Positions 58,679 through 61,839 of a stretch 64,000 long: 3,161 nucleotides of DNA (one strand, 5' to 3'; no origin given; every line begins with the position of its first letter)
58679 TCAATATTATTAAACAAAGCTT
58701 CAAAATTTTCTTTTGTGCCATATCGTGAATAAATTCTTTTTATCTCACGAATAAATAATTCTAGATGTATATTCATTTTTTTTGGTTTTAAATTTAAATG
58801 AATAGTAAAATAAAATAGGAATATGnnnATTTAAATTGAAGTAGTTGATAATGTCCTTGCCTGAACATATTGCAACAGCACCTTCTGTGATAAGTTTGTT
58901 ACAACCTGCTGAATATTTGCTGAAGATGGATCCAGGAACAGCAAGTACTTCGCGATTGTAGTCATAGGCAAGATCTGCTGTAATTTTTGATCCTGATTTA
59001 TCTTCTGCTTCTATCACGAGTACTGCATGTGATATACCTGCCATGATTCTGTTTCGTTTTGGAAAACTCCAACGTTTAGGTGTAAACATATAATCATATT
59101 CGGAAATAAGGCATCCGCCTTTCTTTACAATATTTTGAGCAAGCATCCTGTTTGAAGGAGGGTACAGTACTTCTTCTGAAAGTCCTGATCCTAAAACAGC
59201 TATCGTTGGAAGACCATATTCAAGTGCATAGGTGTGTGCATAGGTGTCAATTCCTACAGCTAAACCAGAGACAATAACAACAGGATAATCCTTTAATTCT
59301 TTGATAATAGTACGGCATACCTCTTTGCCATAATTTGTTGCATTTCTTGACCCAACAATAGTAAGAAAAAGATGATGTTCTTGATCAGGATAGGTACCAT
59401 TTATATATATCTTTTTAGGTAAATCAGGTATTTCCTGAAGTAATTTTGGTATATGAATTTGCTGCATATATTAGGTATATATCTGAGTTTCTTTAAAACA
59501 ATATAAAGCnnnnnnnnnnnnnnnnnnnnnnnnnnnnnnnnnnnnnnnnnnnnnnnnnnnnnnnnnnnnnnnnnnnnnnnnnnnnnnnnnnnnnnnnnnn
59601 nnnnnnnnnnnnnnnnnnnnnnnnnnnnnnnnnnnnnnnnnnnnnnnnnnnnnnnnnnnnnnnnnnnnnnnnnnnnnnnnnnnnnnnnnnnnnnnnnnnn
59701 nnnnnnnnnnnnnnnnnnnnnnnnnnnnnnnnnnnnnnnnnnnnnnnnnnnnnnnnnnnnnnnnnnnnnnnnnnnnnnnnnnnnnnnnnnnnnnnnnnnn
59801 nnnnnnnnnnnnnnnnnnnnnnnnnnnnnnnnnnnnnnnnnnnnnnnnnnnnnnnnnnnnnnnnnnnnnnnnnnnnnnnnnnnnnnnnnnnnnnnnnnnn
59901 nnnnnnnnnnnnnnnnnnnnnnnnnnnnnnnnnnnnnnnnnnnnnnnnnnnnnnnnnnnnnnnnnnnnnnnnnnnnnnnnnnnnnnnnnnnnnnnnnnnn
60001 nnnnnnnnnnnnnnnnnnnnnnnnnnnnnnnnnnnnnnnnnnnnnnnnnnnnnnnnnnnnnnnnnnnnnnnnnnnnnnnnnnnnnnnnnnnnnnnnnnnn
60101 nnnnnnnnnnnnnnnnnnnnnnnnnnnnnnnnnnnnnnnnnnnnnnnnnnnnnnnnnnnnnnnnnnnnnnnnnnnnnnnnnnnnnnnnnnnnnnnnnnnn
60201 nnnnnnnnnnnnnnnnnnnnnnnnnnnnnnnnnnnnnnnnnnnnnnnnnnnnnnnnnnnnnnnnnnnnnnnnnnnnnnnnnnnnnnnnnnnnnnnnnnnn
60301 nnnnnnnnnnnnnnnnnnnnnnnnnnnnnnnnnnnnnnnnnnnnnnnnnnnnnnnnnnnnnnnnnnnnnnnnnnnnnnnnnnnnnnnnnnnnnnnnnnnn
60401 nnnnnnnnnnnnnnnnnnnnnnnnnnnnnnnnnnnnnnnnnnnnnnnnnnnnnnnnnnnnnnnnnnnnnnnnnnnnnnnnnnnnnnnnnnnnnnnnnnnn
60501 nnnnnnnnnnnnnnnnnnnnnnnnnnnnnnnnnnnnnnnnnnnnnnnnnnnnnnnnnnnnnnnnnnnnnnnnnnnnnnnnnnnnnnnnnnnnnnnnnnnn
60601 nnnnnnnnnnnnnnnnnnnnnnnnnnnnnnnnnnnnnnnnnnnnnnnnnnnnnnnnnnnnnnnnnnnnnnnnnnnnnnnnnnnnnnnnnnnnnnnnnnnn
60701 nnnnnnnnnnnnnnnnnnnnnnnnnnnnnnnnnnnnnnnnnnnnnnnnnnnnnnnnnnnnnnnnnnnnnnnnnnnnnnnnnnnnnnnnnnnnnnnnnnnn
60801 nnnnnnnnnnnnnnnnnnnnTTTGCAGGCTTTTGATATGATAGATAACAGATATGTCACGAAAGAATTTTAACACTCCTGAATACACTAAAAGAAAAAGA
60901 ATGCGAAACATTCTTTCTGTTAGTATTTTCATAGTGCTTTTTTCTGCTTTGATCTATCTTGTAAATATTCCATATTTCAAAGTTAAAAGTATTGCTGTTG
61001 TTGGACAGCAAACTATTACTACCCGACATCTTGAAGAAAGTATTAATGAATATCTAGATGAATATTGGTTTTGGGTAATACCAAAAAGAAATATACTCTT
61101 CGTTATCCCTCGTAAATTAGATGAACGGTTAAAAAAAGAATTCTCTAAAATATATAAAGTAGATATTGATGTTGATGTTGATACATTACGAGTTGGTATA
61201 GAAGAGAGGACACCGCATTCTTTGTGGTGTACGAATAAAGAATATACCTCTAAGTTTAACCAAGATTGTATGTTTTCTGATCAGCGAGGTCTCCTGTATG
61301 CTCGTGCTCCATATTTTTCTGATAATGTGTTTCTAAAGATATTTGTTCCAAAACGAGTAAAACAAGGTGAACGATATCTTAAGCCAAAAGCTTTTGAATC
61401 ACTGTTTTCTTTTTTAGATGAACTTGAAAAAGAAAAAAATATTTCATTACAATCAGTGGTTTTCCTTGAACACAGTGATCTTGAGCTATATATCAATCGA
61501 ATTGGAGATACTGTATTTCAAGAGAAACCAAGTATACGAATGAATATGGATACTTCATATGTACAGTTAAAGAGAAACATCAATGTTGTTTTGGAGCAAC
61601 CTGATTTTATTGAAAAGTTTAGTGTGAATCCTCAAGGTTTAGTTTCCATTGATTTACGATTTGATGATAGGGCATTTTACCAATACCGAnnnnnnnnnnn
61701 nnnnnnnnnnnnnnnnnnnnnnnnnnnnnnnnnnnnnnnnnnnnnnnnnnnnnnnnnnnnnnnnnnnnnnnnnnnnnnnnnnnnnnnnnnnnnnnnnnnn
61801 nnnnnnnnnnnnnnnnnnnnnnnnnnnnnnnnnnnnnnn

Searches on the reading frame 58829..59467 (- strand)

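Call 13: search_protein_families(library=pfam, proteins=[window:58829-59467:-], max_evalue=0.01)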
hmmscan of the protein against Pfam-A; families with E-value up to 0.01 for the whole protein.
window:58829-59467:- (213 aa): 1 family
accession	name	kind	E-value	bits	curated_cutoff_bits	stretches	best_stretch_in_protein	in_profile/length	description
PF02481.21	DNA_processg_A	-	2e-69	233.4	29.6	1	6-201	17-211/212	DNA recombination-mediator protein A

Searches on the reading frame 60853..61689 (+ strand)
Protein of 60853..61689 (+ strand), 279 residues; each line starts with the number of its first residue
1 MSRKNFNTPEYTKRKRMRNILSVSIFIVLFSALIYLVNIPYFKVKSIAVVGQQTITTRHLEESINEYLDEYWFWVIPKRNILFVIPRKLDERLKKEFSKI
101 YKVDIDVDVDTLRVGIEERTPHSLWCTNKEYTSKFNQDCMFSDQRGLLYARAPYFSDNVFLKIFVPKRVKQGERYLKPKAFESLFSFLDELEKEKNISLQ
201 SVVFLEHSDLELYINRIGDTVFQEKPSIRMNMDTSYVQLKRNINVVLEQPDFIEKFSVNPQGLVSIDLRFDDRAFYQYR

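Call 13: search_protein_families(library=pfam, proteins=[window:60853-61689:+], max_evalue=0.01)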
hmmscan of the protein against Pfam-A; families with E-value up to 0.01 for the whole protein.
window:60853-61689:+ (279 aa): 1 family
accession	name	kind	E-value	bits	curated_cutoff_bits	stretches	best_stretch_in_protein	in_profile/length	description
PF08529.16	NusA_N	-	0.0042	17.7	23.8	0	184-249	2-64/119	NusA N-terminal domain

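Call 37: search_protein_families(library=ncbifam, proteins=[window:60853-61689:+], max_evalue=1)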
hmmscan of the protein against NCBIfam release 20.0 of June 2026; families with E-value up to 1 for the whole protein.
window:60853-61689:+ (279 aa): 1 family
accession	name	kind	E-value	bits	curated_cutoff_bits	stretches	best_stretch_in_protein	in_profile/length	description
TIGR04323.1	SpoChoClust_1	subfamily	0.073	13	55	1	175-245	43-111/122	LIC12192 family sporadic carbohydrate cluster protein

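Call 47: find_encoding_contigs(protein=window:60853-61689:+, flank=10000, max_places=1)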
Protein window:60853-61689:+ (279 aa): 22 contigs read that carry it; 1 place shown.
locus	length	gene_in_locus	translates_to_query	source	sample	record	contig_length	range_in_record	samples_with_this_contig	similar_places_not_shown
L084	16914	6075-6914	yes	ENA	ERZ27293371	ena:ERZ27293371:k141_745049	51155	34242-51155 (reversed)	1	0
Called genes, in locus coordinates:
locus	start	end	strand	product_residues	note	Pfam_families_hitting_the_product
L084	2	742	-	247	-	?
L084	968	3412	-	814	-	PF01751:Toprim, PF01131:Topoisom_bac, PF01396:Zn_ribbon_Top1, PF13368:Toprim_C_rpt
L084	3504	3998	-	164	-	-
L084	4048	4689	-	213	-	PF02481:DNA_processg_A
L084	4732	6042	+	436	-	PF02403:Seryl_tRNA_N, PF00587:tRNA-synt_2b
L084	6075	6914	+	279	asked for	-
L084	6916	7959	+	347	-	PF01207:Dus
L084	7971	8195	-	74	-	-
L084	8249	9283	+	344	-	PF05496:RuvB_N, PF13177:DNA_pol3_delta2, PF06068:TIP49 (faint), PF00004:AAA, PF07728:AAA_5 (faint), PF13173:AAA_14 (weak), PF13177:DNA_pol3_delta2, PF12169:DNA_pol3_gamma3, +1 more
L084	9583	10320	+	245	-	-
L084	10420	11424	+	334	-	-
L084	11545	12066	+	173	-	PF07963:N_methyl, PF08334:T2SSG (faint)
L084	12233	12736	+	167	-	PF07963:N_methyl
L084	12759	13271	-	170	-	PF09990:DUF2231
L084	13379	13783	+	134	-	-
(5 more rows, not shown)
